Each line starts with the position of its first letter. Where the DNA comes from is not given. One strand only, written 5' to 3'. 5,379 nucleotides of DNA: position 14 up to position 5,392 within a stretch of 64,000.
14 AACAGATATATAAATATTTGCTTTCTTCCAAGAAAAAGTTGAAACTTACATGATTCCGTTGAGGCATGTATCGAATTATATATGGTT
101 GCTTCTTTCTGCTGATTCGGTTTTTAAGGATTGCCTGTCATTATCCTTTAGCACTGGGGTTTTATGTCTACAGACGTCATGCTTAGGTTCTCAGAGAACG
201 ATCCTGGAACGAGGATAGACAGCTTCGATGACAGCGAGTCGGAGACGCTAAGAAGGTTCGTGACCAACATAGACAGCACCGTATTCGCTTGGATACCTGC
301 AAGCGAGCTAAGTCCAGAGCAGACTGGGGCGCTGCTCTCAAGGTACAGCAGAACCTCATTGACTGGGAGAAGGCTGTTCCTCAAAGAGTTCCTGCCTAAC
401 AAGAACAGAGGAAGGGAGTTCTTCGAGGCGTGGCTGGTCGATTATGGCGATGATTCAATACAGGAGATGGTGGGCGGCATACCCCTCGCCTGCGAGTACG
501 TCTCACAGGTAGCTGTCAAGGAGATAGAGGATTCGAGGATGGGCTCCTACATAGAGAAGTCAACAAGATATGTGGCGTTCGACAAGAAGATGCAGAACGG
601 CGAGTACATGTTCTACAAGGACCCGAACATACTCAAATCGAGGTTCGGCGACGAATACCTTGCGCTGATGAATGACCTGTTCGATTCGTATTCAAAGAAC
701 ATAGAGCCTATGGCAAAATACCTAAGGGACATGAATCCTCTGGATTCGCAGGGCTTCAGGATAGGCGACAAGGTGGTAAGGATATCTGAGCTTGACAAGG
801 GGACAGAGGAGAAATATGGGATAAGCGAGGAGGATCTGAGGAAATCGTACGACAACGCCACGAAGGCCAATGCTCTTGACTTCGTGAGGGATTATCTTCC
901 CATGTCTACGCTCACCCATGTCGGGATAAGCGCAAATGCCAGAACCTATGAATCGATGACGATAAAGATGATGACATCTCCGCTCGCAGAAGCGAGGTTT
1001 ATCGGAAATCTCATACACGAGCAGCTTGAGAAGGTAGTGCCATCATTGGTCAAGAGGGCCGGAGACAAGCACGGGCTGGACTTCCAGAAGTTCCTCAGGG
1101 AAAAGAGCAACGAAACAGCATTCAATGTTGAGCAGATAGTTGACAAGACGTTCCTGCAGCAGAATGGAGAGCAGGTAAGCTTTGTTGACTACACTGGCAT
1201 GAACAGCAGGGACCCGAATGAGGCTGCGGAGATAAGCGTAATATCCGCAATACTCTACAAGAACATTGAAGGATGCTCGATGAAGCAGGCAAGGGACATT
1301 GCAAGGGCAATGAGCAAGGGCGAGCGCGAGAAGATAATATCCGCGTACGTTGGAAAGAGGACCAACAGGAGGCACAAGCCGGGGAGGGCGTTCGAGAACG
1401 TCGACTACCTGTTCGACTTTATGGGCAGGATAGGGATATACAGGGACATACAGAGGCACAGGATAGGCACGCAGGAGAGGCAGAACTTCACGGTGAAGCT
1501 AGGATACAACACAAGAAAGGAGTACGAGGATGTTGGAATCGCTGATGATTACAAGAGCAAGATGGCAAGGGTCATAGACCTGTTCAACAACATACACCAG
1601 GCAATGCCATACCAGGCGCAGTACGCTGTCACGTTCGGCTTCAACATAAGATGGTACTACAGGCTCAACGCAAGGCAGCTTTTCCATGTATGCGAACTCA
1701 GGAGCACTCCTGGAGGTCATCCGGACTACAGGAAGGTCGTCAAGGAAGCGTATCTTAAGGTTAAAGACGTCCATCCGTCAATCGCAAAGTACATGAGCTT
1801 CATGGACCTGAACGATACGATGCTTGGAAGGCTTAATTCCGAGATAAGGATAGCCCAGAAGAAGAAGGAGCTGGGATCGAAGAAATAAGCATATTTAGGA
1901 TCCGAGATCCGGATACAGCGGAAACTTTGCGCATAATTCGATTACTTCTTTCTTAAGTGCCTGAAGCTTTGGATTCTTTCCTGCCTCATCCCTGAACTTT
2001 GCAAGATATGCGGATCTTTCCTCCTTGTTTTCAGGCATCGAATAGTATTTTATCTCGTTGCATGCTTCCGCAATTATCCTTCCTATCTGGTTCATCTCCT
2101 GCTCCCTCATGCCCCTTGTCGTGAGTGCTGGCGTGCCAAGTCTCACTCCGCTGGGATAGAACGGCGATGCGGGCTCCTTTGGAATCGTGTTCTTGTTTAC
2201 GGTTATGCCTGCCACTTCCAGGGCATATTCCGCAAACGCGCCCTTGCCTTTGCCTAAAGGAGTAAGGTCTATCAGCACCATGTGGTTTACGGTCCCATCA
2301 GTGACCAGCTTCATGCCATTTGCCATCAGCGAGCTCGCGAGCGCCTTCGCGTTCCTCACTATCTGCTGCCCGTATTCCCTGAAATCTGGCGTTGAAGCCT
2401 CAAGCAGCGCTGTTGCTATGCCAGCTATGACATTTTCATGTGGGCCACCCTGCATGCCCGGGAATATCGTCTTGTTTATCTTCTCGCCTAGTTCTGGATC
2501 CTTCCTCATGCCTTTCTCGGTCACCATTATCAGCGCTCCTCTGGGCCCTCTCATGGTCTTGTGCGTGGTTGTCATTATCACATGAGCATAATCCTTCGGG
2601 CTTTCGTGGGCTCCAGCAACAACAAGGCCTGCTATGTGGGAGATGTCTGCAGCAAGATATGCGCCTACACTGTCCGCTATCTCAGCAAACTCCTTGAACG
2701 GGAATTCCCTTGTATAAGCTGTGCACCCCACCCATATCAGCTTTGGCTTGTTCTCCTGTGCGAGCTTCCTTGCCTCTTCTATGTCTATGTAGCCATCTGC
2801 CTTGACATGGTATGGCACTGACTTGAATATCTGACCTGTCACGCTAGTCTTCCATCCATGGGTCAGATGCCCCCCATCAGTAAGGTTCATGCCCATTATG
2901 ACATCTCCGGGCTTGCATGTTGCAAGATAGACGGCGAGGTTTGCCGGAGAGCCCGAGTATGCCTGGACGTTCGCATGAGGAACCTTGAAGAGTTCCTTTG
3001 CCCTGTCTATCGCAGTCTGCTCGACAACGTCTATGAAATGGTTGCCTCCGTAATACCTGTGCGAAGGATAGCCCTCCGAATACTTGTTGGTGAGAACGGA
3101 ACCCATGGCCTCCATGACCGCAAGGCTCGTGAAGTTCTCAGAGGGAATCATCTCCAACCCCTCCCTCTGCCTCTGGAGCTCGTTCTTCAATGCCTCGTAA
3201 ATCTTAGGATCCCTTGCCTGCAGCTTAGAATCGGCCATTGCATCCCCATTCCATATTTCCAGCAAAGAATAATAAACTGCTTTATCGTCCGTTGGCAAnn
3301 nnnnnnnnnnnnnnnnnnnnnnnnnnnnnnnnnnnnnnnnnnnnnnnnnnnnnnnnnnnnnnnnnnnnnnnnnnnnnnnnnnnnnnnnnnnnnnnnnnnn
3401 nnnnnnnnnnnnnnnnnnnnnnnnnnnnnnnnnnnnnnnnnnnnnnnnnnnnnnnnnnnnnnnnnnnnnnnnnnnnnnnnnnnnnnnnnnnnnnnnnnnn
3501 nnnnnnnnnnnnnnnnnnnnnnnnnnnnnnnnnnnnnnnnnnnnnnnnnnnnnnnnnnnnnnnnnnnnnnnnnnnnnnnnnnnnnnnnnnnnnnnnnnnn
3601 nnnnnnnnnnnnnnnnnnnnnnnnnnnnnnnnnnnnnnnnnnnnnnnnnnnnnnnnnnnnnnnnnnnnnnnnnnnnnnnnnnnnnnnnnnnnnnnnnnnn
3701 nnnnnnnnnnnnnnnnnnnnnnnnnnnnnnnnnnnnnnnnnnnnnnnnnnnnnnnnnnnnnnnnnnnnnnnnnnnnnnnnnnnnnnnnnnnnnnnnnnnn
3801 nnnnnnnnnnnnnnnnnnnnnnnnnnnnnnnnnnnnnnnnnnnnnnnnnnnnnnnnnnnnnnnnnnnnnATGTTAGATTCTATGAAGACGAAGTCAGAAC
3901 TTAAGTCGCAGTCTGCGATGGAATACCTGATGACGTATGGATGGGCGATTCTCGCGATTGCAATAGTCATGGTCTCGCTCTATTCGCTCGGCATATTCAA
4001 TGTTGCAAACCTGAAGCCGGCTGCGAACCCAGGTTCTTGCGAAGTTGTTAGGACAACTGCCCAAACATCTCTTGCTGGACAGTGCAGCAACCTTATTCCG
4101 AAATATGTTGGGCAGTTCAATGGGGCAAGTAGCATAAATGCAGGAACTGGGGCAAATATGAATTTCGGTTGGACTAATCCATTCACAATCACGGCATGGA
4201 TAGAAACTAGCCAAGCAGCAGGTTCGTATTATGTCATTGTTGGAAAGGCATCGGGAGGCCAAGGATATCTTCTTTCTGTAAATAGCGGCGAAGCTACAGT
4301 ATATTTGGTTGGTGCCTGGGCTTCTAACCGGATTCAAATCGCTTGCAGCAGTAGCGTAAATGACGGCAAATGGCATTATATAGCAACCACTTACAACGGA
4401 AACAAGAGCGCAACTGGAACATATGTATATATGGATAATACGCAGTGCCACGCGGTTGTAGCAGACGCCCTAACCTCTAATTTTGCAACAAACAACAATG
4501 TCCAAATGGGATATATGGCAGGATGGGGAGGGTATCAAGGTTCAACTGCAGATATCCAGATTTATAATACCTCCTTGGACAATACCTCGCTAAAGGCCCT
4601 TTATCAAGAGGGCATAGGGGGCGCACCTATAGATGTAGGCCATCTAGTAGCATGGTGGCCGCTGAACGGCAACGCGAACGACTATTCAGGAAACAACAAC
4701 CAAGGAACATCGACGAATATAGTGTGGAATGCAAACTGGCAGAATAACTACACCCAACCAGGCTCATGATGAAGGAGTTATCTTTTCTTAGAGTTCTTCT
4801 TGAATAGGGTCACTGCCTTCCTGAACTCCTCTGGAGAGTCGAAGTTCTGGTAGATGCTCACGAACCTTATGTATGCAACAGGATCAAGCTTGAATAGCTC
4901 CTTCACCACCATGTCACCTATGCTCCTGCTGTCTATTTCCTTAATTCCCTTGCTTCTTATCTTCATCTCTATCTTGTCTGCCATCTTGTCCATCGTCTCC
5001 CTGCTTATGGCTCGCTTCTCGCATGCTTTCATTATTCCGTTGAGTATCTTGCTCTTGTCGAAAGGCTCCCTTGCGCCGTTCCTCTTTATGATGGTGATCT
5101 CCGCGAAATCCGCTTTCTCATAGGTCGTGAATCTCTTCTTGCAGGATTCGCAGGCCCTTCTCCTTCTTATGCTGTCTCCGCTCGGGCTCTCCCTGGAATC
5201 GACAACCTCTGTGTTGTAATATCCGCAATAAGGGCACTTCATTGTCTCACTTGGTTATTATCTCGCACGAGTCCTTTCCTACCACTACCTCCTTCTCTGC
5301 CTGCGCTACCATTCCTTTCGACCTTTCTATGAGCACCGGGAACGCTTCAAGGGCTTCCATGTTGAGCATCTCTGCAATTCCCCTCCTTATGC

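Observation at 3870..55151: Four dispersed paralogs of a pilin-like (class III signal peptide) LamG protein within 51 kb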

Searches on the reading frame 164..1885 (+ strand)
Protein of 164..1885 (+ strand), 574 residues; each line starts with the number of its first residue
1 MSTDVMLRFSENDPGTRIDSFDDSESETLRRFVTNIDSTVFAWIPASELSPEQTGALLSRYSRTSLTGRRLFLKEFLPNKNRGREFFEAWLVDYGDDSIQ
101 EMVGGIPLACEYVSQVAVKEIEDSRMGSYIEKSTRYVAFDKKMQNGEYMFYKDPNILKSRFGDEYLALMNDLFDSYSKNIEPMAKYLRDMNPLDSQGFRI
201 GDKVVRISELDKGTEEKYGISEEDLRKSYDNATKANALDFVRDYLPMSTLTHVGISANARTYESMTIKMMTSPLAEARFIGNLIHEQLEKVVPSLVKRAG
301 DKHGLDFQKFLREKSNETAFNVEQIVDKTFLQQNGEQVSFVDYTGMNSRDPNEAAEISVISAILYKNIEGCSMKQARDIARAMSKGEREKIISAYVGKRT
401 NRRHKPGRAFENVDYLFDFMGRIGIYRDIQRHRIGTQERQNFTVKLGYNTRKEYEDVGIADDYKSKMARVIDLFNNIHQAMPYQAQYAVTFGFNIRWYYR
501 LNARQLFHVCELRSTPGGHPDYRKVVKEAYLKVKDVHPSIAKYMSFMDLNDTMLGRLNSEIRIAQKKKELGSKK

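Call 16: search_protein_families(library=pfam, proteins=[window:164-1885:+], max_evalue=0.001)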
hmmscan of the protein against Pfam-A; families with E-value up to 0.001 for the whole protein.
window:164-1885:+ (574 aa): 1 family
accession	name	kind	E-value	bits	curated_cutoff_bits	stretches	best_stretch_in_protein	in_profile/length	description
PF02511.20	Thy1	-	9.7e-32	110.7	24.8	2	374-539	25-191/191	Thymidylate synthase complementing protein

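Call 43: find_encoding_contigs(protein=window:164-1885:+, flank=10000, max_places=3)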
Protein window:164-1885:+ (574 aa): 2 contigs read that carry it; 2 places shown.
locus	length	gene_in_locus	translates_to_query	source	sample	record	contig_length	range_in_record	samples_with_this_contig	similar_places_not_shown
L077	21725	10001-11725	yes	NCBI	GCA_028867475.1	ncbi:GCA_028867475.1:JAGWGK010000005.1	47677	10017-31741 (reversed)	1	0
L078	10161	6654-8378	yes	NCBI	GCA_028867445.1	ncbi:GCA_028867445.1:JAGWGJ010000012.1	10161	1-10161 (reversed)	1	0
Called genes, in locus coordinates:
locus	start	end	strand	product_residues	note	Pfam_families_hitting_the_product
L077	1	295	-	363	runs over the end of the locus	PF02005:TRM, PF03602:Cons_hypoth95 (faint), PF05175:MTS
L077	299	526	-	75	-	PF04010:DUF357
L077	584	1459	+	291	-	PF13385:Laminin_G_3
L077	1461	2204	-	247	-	PF00705:PCNA_N, PF02747:PCNA_C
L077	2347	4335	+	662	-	-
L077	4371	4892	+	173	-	PF01965:DJ-1_PfpI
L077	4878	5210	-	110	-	PF04032:Rpr2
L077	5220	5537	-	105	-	PF00355:Rieske, PF13806:Rieske_2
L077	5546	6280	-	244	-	-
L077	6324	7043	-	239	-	PF00226:DnaJ, PF00684:DnaJ_CXXCXGXG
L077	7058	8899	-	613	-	PF00012:HSP70, PF06723:MreB_Mbl, PF00012:HSP70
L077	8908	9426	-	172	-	PF01025:GrpE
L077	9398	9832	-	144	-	-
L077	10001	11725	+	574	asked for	PF02511:Thy1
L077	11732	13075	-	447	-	PF00464:SHMT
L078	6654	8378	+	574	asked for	PF02511:Thy1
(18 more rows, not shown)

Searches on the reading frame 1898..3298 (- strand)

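Call 16: search_protein_families(library=pfam, proteins=[window:1898-3298:-], max_evalue=0.001)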
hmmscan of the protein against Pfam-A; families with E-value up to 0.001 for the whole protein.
window:1898-3298:- (467 aa): 1 family
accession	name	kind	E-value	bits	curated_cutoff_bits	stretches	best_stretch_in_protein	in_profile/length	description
PF00464.25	SHMT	-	4.8e-153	509.9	27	1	26-409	1-399/399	Serine hydroxymethyltransferase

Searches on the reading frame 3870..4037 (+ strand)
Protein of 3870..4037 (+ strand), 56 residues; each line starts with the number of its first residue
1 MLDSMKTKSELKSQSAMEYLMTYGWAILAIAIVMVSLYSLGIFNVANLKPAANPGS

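Call 23: search_protein_families(library=pfam, proteins=[window:3870-4037:+], max_evalue=10)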
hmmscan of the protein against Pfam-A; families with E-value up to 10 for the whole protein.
seq(56 aa): 2 families
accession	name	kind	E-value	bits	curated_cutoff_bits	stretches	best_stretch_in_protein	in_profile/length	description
PF10810.13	DUF2545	-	0.0022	18.6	27.8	1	21-43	1-23/80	Protein of unknown function (DUF2545)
PF15050.11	SCIMP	-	0.16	12.8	27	1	17-42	1-25/132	SCIMP protein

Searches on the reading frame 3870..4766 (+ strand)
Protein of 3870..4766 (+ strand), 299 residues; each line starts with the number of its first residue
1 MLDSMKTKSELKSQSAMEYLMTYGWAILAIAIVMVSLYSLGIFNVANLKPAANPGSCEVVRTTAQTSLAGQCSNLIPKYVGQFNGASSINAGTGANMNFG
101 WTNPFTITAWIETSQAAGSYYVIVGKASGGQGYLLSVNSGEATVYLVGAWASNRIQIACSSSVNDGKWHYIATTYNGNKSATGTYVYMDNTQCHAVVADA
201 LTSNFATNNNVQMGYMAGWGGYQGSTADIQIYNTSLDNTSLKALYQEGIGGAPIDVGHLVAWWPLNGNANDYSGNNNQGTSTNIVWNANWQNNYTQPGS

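Call 10: search_protein_families(library=pfam, proteins=[window:3870-4766:+], max_evalue=1)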
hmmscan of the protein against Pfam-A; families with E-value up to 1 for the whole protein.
window:3870-4766:+ (299 aa): 4 families
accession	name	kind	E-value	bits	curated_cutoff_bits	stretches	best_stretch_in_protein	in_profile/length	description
PF13385.13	Laminin_G_3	-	4.5e-13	50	27.6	1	97-238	12-147/151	Concanavalin A-like lectin/glucanases superfamily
PF02210.31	Laminin_G_2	-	0.0034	18.3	22.9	1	157-216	45-99/126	Laminin G domain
PF03845.19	Spore_permease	-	0.0068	15.7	23.4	1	22-72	141-191/321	Spore germination protein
PF10810.13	DUF2545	-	0.021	15.5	27.8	1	21-42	1-22/80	Protein of unknown function (DUF2545)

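Call 11: search_protein_families(library=ncbifam, proteins=[window:3870-4766:+], max_evalue=1)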
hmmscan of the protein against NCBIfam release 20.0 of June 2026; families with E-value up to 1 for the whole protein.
window:3870-4766:+ (299 aa): 0 families

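Call 87: predict_structure(alignment_id=A4)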
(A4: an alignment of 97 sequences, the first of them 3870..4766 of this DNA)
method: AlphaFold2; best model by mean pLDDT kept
length: 299 residues; sequences in the alignment: 97
mean_pLDDT: 83.8   pTM: 0.82
mean pLDDT of the five models: 83.8, 83.6, 82.0, 80.9, 80.3
residues with pLDDT >= 90: 141; 70-90: 101; 50-70: 55; < 50: 2
segments of 3 or more residues with pLDDT < 50: none
pLDDT, mean of each block of 10 residues (from residue 1): 59 66 88 86 66 71 73 78 93 85 93 88 87 92 86 85 96 91 91 76 74 91 95 96 94 91 82 66 89 89
secondary structure, 60 per line:
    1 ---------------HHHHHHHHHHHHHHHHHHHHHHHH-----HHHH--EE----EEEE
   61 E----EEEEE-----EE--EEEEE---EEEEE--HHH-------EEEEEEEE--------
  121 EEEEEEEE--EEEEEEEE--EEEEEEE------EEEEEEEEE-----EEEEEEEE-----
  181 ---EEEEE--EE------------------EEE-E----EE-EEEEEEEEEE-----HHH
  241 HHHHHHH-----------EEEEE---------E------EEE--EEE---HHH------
elements in order: H16-39 H45-48 E57-61 E66-70 E80-84 E88-92 E105-112 E121-128 E131-138 E141-147 E154-162 E168-175 E184-188 E211-213 E223-232 H238-247 E259-263 E280-282 E285-287

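Call 89: fold_search(model_id=the predicted structure, library=pdb)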
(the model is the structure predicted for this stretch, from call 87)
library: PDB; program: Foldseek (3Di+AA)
matches with E <= 10: 1052; with E <= 0.001: 336
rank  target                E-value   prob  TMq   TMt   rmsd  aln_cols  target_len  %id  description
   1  8d8o_B                1.0e-09  1.00  0.53  0.16   4.9       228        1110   14  Cryo-EM structure of substrate unbound PAPP-A (released 2022-09-28)
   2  8a7d_C                1.4e-09  1.00  0.54  0.19   3.4       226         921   14  Partial dimer complex of PAPP-A and its inhibitor STC2 (released 2022-11-02)
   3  2h0b_D                2.5e-09  1.00  0.43  0.67   3.6       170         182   12  Crystal Structure of the second LNS/LG domain from Neurexin 1 alpha (released 2006-06-20)
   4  8hgg_C                3.4e-09  1.00  0.54  0.12   4.6       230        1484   15  Structure of 2:2 PAPP-A.ProMBP complex (released 2023-01-11)
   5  2h0b_C                3.4e-09  1.00  0.43  0.67   5.5       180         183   13  Crystal Structure of the second LNS/LG domain from Neurexin 1 alpha (released 2006-06-20)
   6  7ufg_B                3.6e-09  1.00  0.54  0.15   4.8       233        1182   15  Cryo-EM structure of PAPP-A in complex with IGFBP5 (released 2022-09-28)
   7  7y5n_C                5.0e-09  1.00  0.54  0.16   3.7       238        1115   14  Structure of 1:1 PAPP-A.ProMBP complex(half map) (released 2023-01-11)
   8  7ufg_A                5.9e-09  1.00  0.54  0.15   4.8       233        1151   15  Cryo-EM structure of PAPP-A in complex with IGFBP5 (released 2022-09-28)
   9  4dqa                  7.4e-09  1.00  0.52  0.45   9.5       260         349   15  Crystal structure of a putative carbohydrate binding protein (BACOVA_03559) from Bacteroides ovatus ATCC 8483 at 1.50 A  (released 2012-03-21)
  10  2h0b_A                1.0e-08  1.00  0.43  0.67   3.6       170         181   13  Crystal Structure of the second LNS/LG domain from Neurexin 1 alpha (released 2006-06-20)
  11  3flp_A                2.4e-08  1.00  0.48  0.64   4.4       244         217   13  Crystal structure of native heptameric SAP-like pentraxin from Limulus polyphemus (released 2009-01-20)
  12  7y5q_B                2.9e-08  1.00  0.53  0.16   5.4       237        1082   14  Structure of 1:1 PAPP-A.STC2 complex(half map) (released 2023-01-11)
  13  8hgh_A                2.9e-08  1.00  0.53  0.12   5.6       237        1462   14  Structure of 2:2 PAPP-A.STC2 complex (released 2023-01-11)
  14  5xau_A                3.1e-08  1.00  0.44  0.24   6.0       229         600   14  Crystal structure of integrin binding fragment of laminin-511 (released 2017-09-20)
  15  8s50_A                3.1e-08  1.00  0.42  0.53   9.7       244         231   12  Cryo-EM structure of the C terminal region of PTX3 with a section of coiled-coil (released 2025-01-22)
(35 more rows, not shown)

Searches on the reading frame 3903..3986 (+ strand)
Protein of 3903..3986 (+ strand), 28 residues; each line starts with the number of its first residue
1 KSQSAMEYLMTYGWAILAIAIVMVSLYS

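Call 23: search_protein_families(library=pfam, proteins=[window:3903-3986:+], max_evalue=10)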
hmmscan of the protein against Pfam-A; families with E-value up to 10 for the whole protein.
seq(28 aa): 2 families
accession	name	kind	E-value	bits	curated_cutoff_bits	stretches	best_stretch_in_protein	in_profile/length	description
PF10810.13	DUF2545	-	0.0051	17.4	27.8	1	10-27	1-18/80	Protein of unknown function (DUF2545)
PF15050.11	SCIMP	-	0.12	13.2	27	1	6-26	1-21/132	SCIMP protein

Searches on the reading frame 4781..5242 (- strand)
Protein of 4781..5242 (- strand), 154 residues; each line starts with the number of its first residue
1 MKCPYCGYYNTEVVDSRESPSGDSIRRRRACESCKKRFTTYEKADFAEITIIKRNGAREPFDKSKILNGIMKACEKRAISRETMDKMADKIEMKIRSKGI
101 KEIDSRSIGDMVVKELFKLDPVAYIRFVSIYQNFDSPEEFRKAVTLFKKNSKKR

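Call 16: search_protein_families(library=pfam, proteins=[window:4781-5242:-], max_evalue=0.001)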
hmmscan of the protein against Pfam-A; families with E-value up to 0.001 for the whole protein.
window:4781-5242:- (154 aa): 2 families
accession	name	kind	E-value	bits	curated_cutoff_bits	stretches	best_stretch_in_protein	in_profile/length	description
PF03477.21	ATP-cone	-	4e-25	88.6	25.8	1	50-135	2-86/88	ATP cone domain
PF22811.2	Zn_ribbon_NrdR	-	1.5e-20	73.2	27.2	1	1-42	1-42/42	Transcriptional repressor NrdR-like, N-terminal domain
